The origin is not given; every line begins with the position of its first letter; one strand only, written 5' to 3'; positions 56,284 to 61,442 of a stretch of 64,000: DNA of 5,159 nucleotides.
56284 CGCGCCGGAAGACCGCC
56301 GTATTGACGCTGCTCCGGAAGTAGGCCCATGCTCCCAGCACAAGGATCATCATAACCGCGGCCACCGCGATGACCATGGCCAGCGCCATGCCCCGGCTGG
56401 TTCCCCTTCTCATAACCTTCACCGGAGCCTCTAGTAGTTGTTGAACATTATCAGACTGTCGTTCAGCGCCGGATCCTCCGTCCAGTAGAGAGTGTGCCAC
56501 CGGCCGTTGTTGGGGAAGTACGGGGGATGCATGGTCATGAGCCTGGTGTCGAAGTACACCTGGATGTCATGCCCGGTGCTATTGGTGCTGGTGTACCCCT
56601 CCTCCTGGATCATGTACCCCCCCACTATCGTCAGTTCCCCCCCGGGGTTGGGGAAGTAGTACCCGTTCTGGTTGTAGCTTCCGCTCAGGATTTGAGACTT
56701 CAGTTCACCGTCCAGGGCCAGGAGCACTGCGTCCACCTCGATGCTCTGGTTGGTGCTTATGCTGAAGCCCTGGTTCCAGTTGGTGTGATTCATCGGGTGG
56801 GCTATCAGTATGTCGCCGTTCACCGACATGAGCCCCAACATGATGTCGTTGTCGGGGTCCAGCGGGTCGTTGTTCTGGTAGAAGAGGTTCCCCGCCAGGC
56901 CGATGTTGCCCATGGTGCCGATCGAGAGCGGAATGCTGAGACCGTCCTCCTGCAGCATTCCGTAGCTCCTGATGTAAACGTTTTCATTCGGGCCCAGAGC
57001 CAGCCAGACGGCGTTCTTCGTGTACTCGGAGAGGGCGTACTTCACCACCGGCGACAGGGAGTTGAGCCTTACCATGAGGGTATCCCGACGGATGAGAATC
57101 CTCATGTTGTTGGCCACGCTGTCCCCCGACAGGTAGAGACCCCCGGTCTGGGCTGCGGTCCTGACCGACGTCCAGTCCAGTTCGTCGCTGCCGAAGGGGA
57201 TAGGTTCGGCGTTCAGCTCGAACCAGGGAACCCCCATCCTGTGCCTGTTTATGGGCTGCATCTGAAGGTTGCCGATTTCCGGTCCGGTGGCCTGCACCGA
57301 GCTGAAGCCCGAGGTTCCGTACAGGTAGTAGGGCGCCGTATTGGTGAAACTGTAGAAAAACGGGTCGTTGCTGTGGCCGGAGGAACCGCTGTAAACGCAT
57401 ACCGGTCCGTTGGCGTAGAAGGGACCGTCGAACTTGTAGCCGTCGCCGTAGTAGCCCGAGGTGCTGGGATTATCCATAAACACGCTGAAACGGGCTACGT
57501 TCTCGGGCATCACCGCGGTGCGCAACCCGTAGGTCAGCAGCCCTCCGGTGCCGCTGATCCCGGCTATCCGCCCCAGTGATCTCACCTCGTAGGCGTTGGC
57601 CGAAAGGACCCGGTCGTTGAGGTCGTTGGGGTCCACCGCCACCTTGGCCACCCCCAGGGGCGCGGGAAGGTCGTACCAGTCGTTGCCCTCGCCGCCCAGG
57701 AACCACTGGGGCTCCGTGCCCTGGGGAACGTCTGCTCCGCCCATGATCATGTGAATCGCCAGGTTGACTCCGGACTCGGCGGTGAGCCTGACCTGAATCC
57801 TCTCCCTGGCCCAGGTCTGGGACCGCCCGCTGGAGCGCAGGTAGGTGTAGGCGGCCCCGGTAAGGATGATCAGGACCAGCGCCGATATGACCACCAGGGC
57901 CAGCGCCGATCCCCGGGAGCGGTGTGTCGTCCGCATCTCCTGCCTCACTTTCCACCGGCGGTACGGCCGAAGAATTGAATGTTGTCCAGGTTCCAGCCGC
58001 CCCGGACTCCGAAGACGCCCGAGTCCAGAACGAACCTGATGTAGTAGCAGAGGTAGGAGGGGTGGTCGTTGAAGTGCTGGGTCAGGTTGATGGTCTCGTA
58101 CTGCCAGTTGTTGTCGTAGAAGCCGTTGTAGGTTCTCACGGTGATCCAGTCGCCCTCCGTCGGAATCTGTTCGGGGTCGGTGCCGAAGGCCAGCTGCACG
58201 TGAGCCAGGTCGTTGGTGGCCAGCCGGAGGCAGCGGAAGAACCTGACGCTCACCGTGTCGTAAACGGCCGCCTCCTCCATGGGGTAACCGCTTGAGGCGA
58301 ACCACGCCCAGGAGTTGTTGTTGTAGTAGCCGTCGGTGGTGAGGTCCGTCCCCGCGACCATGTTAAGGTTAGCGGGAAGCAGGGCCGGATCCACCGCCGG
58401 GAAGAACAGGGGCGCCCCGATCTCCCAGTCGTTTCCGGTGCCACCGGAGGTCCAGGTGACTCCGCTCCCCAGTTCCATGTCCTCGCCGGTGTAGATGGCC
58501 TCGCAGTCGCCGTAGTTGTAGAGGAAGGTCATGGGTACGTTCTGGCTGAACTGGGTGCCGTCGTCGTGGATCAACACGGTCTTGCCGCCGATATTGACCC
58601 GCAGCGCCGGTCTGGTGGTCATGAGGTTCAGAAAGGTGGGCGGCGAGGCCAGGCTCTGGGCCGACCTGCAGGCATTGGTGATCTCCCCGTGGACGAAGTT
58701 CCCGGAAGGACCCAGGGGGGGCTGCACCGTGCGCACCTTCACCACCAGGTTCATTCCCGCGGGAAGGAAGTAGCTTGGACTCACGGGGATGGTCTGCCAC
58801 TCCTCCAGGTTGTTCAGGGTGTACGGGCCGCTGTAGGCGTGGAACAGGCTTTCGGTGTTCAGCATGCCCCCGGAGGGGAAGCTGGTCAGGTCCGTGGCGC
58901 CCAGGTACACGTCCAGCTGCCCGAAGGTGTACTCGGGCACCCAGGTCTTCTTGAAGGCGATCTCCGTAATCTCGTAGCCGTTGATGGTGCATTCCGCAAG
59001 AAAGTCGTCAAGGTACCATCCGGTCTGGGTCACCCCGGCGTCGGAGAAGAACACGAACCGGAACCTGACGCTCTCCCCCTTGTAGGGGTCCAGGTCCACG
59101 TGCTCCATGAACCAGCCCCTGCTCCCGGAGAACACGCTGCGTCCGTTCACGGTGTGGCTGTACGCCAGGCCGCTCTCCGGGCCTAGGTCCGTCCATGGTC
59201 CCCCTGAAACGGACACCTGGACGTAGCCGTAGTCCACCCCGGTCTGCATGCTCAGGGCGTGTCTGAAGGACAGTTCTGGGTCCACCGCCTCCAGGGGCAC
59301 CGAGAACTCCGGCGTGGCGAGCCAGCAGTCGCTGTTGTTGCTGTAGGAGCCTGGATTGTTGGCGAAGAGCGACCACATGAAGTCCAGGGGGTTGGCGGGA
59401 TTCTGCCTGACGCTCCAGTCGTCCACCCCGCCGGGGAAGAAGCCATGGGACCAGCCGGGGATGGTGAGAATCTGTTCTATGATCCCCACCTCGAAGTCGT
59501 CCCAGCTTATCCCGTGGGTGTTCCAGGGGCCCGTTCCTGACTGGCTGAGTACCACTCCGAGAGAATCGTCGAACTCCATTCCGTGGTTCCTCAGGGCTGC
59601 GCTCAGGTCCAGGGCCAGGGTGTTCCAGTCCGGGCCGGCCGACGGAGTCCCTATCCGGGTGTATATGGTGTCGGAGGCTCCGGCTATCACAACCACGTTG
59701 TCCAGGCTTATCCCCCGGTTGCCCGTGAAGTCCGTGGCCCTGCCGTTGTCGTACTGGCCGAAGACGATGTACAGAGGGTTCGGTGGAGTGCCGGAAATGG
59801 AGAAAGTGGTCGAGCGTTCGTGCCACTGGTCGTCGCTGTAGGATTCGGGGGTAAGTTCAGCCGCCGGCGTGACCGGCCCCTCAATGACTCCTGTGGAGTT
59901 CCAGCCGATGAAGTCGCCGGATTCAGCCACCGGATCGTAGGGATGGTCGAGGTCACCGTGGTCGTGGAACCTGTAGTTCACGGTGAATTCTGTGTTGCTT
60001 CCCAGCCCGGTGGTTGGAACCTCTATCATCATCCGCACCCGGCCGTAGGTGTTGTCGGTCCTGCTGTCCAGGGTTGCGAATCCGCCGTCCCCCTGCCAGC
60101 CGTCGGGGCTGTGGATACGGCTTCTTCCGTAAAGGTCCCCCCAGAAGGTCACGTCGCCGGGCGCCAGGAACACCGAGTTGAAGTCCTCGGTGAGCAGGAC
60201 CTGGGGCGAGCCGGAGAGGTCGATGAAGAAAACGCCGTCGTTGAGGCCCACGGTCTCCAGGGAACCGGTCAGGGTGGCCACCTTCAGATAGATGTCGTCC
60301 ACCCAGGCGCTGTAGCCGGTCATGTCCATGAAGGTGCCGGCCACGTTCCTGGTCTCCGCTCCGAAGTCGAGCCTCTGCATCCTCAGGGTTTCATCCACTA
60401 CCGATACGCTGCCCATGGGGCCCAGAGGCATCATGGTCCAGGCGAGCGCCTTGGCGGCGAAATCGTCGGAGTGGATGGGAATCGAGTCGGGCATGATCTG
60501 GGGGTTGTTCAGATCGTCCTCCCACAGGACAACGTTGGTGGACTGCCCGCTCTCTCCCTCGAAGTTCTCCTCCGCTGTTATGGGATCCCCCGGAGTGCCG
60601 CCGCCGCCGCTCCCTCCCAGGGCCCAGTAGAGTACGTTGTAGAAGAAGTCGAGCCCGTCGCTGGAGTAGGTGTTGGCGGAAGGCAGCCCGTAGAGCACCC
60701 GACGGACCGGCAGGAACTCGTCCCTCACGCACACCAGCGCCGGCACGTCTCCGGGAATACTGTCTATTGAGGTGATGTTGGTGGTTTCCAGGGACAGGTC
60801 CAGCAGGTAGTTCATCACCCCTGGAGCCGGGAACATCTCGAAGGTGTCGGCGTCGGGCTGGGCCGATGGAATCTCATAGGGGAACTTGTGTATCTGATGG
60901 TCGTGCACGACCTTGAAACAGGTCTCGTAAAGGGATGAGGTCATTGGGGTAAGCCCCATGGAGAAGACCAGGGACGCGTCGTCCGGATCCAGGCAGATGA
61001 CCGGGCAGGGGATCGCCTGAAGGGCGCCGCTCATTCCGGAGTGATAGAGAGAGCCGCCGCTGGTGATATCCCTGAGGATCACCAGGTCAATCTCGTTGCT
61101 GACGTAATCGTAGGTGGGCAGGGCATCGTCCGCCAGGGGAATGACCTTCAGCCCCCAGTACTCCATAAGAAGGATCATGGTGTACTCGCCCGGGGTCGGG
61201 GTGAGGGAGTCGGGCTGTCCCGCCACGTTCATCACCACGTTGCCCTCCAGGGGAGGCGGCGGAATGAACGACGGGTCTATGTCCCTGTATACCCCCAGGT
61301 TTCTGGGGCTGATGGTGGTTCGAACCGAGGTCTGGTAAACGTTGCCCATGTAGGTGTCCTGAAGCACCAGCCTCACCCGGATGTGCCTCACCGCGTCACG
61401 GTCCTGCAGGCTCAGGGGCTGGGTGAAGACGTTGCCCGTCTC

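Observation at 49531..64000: Minor-pilin-like operon in which giant prepilin-adhesin fusion proteins take the place of PilY1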

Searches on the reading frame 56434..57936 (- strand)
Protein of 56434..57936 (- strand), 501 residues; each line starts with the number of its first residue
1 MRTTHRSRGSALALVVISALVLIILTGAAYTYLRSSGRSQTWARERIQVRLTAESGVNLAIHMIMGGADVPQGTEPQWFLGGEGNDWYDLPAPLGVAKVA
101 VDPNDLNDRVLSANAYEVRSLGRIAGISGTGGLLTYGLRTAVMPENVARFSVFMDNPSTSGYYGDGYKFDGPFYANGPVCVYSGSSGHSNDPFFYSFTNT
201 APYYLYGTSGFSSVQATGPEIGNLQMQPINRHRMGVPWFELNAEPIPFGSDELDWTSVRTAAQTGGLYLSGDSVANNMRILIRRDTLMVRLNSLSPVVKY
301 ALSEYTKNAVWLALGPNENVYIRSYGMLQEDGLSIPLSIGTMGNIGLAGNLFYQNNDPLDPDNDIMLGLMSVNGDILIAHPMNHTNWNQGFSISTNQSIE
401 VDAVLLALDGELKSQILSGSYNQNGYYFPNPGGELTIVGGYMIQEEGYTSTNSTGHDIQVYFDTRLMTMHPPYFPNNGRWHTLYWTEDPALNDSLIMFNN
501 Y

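Call 4: search_protein_families(library=pfam, proteins=[window:56434-57936:-], max_evalue=0.1)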
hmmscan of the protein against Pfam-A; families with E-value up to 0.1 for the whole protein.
window:56434-57936:- (501 aa): 0 families

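Call 5: search_protein_families(library=ncbifam, proteins=[window:56434-57936:-], max_evalue=0.1)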
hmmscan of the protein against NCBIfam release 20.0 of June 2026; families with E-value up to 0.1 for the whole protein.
window:56434-57936:- (501 aa): 0 families

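Call 49: search_protein_representatives(alignment_id=A4)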
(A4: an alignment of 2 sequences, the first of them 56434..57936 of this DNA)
Query: 2 sequences, 507 profile positions. Proteins with E-value up to 0.001 (for the whole library): 208; up to 1e-10: 52; up to 1e-30: 28. The best 150 are listed.
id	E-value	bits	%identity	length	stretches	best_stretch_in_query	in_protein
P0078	2.4e-287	969.6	-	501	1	1-507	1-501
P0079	4.4e-138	477.2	-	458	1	5-499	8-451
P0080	2.2e-125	435.3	-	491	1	3-493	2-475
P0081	4.5e-123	427.7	-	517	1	2-499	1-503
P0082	6.5e-118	410.6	-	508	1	4-497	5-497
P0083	1.7e-111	389.5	-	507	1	4-498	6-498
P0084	1.8e-91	323.4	-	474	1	5-496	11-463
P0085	3.1e-90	319.3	-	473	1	7-496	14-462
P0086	3.6e-87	309.2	-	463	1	7-497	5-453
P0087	1.0e-77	278.0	-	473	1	6-496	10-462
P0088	2.5e-76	273.4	-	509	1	2-499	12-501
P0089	5.1e-76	272.4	-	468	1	8-502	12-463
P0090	1.4e-61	224.8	-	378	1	2-273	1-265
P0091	1.1e-59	218.5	-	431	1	147-483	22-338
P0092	2.4e-59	217.4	-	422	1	148-482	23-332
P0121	1.7e-14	69.4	-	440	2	19-183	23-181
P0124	4.1e-13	64.9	-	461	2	2-194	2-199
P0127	2.8e-11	58.8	-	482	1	2-495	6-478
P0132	1.7e-10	56.3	-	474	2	4-182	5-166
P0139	2.8e-08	48.9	-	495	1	8-492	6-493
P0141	3.8e-08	48.5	-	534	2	4-214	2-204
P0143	4.7e-08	48.2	-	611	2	7-193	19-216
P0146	9.0e-08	47.3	-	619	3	3-198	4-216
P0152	4.6e-07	44.9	-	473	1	10-493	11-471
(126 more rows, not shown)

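Call 50: search_protein_families(library=pfam, proteins=[P0121, P0124, P0127, P0132, P0139, P0141, P0143, P0152, P0146, P0091], max_evalue=0.01)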
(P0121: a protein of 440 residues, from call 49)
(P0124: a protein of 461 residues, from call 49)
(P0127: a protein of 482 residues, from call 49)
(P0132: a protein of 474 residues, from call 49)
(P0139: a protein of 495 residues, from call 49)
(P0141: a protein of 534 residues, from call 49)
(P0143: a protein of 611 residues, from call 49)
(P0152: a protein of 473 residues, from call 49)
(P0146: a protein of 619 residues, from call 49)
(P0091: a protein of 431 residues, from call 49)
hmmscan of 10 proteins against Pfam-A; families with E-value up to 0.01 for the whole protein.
P0121 (440 aa): 1 family
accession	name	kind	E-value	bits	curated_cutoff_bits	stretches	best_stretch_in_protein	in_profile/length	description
PF16241.10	DUF4900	-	7.1e-13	49.2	29.4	1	138-192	33-87/89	Domain of unknown function (DUF4900)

P0124 (461 aa): 0 families

P0127 (482 aa): 2 families
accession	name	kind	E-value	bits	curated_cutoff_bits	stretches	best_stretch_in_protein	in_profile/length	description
PF14341.11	PilX_N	-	8.5e-06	26.1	25.5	1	12-62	1-51/51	PilX N-terminal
PF16241.10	DUF4900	-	0.0017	19.1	29.4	1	120-200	5-80/89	Domain of unknown function (DUF4900)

P0132 (474 aa): 0 families

P0139 (495 aa): 2 families
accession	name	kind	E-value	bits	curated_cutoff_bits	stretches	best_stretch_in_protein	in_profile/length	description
PF14341.11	PilX_N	-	0.00011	22.5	25.5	1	6-55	1-50/51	PilX N-terminal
PF16241.10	DUF4900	-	0.0014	19.4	29.4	1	131-192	34-88/89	Domain of unknown function (DUF4900)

P0141 (534 aa): 0 families

P0143 (611 aa): 2 families
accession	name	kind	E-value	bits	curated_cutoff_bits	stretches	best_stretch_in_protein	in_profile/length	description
PF16241.10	DUF4900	-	1e-08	35.9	29.4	1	128-209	6-87/89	Domain of unknown function (DUF4900)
PF14341.11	PilX_N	-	4e-08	33.6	25.5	1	20-70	1-51/51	PilX N-terminal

P0152 (473 aa): 1 family
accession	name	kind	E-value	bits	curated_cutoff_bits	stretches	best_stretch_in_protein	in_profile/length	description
PF16241.10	DUF4900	-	9.7e-05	23.1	29.4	1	142-187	36-82/89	Domain of unknown function (DUF4900)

P0146 (619 aa): 0 families

P0091 (431 aa): 0 families

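Call 82: search_solved_structures(query=A8, max_evalue=10, show_alignments=2)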
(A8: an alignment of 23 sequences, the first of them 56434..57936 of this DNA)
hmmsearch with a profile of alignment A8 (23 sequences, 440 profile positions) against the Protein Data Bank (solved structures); distinct sequences matched with E-value up to 10: 7.
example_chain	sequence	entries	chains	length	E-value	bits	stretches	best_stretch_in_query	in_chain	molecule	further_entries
6qvi_A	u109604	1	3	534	0.00018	23.9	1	40-169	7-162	ComZ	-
9omh_A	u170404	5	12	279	0.078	15.2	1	273-364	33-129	Glycosyltransferase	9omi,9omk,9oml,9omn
9omj_A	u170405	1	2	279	0.078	15.2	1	273-364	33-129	Glycosyltransferase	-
9omm_A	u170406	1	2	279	0.078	15.2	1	273-364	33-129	Glycosyltransferase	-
9bch_A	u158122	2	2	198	0.41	12.8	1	236-315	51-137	Membrane protein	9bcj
4tne_A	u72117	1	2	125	0.72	12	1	58-150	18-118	Transthyretin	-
8glc_B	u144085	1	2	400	1.3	11.2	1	45-105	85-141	Non-ribosomal peptide synthetase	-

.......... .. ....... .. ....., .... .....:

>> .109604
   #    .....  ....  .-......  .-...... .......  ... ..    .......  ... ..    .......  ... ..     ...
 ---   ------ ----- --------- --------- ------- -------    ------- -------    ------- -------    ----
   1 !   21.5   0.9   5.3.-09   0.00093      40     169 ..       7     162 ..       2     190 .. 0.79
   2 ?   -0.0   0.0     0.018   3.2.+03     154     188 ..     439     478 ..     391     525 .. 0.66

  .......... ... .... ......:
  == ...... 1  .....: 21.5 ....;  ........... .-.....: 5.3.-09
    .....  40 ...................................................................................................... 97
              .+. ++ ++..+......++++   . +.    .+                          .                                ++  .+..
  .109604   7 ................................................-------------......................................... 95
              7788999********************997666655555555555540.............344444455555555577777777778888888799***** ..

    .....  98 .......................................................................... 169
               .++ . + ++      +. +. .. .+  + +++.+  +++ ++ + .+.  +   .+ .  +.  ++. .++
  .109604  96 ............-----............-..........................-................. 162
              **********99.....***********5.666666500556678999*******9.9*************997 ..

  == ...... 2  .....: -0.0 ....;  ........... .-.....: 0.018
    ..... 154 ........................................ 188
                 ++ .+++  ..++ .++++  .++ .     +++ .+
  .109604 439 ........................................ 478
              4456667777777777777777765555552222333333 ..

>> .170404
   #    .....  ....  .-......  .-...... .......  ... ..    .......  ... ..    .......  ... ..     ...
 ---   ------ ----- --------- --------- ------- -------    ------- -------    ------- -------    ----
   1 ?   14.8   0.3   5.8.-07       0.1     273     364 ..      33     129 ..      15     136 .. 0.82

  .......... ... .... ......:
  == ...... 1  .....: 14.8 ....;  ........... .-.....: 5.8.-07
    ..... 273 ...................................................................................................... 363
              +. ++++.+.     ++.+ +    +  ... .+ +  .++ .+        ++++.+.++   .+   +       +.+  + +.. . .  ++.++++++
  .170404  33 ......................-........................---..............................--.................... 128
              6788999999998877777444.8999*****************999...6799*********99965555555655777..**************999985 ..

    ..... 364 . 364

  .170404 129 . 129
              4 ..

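Call 102: search_solved_structures(query=A3, max_evalue=10, show_alignments=1)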
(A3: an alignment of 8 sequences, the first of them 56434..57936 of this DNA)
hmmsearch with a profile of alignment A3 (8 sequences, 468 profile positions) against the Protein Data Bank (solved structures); distinct sequences matched with E-value up to 10: 9.
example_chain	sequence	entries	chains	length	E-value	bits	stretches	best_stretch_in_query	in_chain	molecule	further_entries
1v6a_A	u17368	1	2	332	0.2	13.2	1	311-386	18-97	L-lactate dehydrogenase A chain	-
7bkb_I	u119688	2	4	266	0.37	12.4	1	308-369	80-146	Formylmethanofuran dehydrogenase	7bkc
7epm_A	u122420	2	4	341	0.72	11.4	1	305-380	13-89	L-lactate dehydrogenase C chain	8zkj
5k0z_A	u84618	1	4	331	0.97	11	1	312-380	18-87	L-lactate dehydrogenase B chain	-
9bk2_A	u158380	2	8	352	1.4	10.5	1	305-379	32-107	L-lactate dehydrogenase A chain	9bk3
5zjd_A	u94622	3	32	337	1.6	10.3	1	305-379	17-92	L-lactate dehydrogenase A chain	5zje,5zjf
4zvv_A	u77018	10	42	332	1.6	10.2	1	305-379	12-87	L-lactate dehydrogenase A chain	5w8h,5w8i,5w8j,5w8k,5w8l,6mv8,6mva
6zzr_AAA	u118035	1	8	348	1.7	10.2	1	305-379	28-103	L-lactate dehydrogenase A chain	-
7m2n_A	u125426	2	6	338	1.7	10.2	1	305-379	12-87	L-lactate dehydrogenase A chain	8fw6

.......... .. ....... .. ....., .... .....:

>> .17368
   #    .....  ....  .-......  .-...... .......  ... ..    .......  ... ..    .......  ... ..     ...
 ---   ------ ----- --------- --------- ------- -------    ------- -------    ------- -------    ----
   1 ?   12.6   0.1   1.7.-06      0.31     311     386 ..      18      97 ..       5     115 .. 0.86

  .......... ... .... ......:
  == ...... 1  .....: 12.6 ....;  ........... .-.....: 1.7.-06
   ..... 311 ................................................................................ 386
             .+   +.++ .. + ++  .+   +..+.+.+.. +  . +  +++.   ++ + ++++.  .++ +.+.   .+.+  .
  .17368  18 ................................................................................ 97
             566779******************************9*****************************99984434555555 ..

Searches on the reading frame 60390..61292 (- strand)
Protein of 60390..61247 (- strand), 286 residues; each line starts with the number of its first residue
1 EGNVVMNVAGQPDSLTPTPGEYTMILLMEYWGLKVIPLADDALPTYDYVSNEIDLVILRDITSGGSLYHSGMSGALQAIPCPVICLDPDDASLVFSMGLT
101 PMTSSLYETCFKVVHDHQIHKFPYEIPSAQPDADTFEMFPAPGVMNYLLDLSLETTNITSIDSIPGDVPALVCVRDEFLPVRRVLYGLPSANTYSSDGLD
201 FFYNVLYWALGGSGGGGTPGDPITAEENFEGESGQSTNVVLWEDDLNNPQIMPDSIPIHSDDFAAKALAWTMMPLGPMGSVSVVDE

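Call 62: search_solved_structures(query=window:60390-61247:-, max_evalue=10)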
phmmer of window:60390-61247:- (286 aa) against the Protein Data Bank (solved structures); distinct sequences matched with E-value up to 10: 8.
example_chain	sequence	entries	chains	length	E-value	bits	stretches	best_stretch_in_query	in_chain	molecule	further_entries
5dmk_A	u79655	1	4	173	0.94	12.3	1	81-125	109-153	H-2 class II histocompatibility antigen, A-D alpha chain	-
7rdv_A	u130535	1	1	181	0.99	12.2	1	81-125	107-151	H-2 class II histocompatibility antigen, A-D alpha chain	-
1f3j_A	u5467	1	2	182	1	12.2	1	81-125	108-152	H-2 CLASS II HISTOCOMPATIBILITY ANTIGEN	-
6blr_A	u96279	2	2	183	1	12.2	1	81-125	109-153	IAg7 alpha chain | H-2 class II histocompatibility antigen, A-D alpha chain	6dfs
6blx_A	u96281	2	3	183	1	12.2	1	81-125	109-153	H-2 class II histocompatibility antigen, A-D alpha chain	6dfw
6blq_A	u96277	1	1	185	1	12.2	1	81-125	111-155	H-2 class II histocompatibility antigen, A-D alpha chain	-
1iao_A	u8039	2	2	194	1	12.1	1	81-125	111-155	MHC CLASS II I-AD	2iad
1es0_A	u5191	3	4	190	1.1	12.1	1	81-125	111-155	H-2 CLASS II HISTOCOMPATIBILITY ANTIGEN | H-2 class II histocompatibility antigen, A-D alpha chain | MHC CLASS II H2-IAg7 ALPHA CHAIN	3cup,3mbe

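Call 96: search_protein_families(library=pfam, alignment_id=A11, max_evalue=10)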
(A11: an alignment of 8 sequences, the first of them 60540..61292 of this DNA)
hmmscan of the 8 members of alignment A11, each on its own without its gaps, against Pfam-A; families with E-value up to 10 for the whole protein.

A. member 1, window:60540-61292:- (251 aa): 0 families

B. families by the number of members that match (of 8 scanned): 0 families

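Call 97: search_solved_structures(query=A11, max_evalue=10)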
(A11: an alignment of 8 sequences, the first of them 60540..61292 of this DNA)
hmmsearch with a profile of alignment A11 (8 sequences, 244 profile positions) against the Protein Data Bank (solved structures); distinct sequences matched with E-value up to 10: 4.
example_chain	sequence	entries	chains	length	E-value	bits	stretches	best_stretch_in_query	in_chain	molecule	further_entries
4uhj_A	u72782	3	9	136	1.4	11.9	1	37-102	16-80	TRANSCRIPTIONAL REGULATORY PROTEIN CPXR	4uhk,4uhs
3l7z_B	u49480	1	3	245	1.7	11.6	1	86-138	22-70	Probable exosome complex exonuclease 1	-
2br2_B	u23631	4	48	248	1.7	11.6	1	86-138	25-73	EXOSOME COMPLEX EXONUCLEASE 1 | PROBABLE EXOSOME COMPLEX EXONUCLEASE 1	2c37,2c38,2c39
2je6_B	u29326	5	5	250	1.8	11.6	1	86-138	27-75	EXOSOME COMPLEX EXONUCLEASE 1 | PROBABLE EXOSOME COMPLEX EXONUCLEASE 1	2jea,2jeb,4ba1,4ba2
